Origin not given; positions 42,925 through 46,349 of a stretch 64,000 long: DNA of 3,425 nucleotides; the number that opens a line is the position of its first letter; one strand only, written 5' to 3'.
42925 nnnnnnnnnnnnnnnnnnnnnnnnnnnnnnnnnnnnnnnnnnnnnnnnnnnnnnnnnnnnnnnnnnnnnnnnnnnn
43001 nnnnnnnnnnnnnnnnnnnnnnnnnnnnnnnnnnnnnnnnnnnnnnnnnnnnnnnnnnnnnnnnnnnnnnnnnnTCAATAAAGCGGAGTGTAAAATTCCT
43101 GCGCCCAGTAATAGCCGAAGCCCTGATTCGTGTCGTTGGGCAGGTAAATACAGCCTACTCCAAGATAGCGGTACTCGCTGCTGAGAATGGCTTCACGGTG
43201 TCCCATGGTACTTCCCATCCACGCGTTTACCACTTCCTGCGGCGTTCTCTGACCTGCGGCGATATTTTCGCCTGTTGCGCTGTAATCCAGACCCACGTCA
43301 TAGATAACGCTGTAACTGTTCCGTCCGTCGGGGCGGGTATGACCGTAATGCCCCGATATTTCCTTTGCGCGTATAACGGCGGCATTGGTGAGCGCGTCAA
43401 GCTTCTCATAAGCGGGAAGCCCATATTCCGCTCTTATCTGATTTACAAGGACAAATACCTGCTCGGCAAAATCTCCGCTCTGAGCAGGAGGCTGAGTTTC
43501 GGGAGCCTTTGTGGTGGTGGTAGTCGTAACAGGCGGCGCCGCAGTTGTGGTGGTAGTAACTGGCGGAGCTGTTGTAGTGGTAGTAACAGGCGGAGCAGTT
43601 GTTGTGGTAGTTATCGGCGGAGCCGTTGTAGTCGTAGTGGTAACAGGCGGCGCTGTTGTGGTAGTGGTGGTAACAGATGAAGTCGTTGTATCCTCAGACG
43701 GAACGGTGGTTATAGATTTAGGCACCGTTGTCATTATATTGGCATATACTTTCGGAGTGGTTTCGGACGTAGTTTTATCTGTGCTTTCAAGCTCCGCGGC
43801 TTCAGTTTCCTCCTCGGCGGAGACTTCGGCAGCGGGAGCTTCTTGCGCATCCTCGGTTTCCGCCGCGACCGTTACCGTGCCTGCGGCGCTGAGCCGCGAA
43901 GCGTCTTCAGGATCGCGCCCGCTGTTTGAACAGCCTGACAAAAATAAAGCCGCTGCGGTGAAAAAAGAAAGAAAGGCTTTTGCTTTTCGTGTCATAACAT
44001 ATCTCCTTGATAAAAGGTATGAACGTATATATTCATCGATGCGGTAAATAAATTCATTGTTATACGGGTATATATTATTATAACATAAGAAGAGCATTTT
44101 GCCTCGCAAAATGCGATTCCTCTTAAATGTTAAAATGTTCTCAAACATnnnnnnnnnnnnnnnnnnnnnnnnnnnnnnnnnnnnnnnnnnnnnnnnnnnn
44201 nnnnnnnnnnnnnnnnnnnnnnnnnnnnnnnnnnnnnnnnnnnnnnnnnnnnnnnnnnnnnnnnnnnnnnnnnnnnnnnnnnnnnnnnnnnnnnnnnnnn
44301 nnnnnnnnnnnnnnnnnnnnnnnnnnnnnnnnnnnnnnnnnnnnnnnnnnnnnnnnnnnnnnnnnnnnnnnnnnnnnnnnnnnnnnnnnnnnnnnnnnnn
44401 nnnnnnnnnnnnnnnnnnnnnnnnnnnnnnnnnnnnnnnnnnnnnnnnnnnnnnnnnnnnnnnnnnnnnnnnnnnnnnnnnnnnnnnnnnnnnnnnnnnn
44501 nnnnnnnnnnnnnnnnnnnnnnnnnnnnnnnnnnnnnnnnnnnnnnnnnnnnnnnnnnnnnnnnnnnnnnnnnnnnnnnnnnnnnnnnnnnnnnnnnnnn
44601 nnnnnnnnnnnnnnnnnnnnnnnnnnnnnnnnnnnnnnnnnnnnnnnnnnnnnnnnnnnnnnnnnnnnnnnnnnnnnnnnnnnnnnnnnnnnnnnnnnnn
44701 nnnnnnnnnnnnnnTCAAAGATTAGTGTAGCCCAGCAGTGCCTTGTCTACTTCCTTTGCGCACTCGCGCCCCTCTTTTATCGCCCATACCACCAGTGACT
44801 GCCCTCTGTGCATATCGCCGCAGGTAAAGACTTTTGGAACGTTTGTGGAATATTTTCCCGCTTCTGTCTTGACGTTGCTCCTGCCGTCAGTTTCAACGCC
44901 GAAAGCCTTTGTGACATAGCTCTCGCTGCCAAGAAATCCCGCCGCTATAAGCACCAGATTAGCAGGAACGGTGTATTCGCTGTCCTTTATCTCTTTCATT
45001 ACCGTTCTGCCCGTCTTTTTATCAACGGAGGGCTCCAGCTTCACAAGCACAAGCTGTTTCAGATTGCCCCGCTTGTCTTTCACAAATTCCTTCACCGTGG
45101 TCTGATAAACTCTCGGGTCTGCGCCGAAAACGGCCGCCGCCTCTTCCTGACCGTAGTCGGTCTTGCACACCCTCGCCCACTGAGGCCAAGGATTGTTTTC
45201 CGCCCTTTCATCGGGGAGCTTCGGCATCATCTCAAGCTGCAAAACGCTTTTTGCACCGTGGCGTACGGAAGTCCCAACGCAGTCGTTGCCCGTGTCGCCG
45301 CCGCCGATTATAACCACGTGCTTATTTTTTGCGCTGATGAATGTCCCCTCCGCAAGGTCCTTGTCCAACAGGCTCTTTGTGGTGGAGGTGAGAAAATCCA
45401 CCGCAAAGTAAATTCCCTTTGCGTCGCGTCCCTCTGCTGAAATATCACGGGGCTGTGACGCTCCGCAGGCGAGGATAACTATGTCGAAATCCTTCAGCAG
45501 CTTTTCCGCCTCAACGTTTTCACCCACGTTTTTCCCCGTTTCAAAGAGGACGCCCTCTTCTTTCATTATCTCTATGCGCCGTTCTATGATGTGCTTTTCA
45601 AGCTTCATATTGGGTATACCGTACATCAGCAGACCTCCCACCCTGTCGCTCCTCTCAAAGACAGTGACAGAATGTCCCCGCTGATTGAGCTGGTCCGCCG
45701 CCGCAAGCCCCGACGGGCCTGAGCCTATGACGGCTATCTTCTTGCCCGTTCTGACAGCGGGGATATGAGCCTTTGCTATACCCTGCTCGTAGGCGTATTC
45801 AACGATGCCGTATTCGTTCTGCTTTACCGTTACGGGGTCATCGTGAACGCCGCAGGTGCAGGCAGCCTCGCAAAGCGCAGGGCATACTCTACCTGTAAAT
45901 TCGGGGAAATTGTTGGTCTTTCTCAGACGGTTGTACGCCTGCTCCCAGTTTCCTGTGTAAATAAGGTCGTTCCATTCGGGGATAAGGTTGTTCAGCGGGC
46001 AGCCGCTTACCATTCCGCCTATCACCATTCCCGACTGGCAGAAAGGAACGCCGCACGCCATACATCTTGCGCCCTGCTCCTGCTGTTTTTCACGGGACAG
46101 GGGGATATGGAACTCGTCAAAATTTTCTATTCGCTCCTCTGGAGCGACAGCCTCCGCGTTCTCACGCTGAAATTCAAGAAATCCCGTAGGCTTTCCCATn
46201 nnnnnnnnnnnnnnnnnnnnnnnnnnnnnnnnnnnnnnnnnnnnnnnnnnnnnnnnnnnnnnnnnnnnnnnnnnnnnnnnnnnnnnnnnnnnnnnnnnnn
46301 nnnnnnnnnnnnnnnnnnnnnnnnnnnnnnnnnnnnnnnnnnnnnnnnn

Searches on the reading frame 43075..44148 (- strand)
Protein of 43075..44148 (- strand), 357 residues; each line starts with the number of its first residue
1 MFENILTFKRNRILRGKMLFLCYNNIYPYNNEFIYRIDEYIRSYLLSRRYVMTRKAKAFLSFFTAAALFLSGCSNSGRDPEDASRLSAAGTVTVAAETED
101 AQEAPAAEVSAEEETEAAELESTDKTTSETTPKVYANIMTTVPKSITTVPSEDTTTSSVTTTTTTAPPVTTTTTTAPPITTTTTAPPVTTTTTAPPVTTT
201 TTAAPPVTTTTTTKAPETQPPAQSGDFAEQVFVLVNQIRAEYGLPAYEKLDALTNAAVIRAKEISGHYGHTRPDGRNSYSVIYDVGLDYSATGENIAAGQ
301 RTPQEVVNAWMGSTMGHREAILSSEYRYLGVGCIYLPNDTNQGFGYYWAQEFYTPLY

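Call 66: search_protein_families(library=pfam, proteins=[window:43075-44148:-], max_evalue=0.00001)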
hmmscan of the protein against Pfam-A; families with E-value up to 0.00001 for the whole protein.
window:43075-44148:- (357 aa): 1 family
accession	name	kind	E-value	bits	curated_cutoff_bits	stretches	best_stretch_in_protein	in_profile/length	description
PF00188.32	CAP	-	3e-15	57.5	21.1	1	234-352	3-117/117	Cysteine-rich secretory protein family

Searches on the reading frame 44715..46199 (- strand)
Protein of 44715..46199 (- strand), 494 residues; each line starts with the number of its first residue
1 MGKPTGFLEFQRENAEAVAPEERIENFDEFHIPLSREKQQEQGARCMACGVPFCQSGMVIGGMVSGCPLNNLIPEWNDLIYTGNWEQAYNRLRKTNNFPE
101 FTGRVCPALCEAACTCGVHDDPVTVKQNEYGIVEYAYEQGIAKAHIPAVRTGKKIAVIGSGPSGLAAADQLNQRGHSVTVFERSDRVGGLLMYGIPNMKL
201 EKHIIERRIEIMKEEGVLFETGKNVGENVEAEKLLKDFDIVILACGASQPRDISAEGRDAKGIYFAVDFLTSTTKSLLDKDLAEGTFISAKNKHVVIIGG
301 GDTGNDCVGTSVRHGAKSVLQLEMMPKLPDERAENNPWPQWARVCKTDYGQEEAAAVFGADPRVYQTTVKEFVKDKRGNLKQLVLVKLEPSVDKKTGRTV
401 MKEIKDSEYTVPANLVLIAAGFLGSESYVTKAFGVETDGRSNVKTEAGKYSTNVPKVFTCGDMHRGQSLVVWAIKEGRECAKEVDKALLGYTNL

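Call 66: search_protein_families(library=pfam, proteins=[window:44715-46199:-], max_evalue=0.00001)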
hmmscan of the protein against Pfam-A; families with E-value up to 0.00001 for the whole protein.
window:44715-46199:- (494 aa): 10 families
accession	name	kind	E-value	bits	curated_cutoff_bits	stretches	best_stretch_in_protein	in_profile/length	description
PF07992.20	Pyr_redox_2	-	3.2e-26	92.9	26.1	1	154-477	2-291/291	Pyridine nucleotide-disulphide oxidoreductase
PF14691.11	Fer4_20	-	2.5e-20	72.8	25.8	1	23-140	1-112/113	Dihydroprymidine dehydrogenase domain II, 4Fe-4S cluster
PF00070.33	Pyr_redox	-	1.1e-10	42.3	22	1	154-217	1-63/82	Pyridine nucleotide-disulphide oxidoreductase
PF13450.12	NAD_binding_8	-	6.5e-10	39.6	21.9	1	157-190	1-34/68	NAD(P)-binding Rossmann-like domain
PF13738.12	Pyr_redox_3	-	5.1e-09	36.2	30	0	151-188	163-200/305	Pyridine nucleotide-disulphide oxidoreductase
PF01266.30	DAO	-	1.6e-08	34.9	27.9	1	154-188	1-35/353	FAD dependent oxidoreductase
PF01593.30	Amino_oxidase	-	3e-08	33.8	19.8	1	163-190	2-29/443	Flavin containing amine oxidoreductase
PF12831.13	FAD_oxidored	-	4e-08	33.4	27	1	155-196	2-43/416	FAD dependent oxidoreductase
PF03486.20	HI0933_like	-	4.6e-07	30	50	0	154-188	2-36/244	HI0933-like protein Rossmann domain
PF13241.12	NAD_binding_7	-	2.8e-06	28.3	22.1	0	151-249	6-73/104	Putative NAD(P)-binding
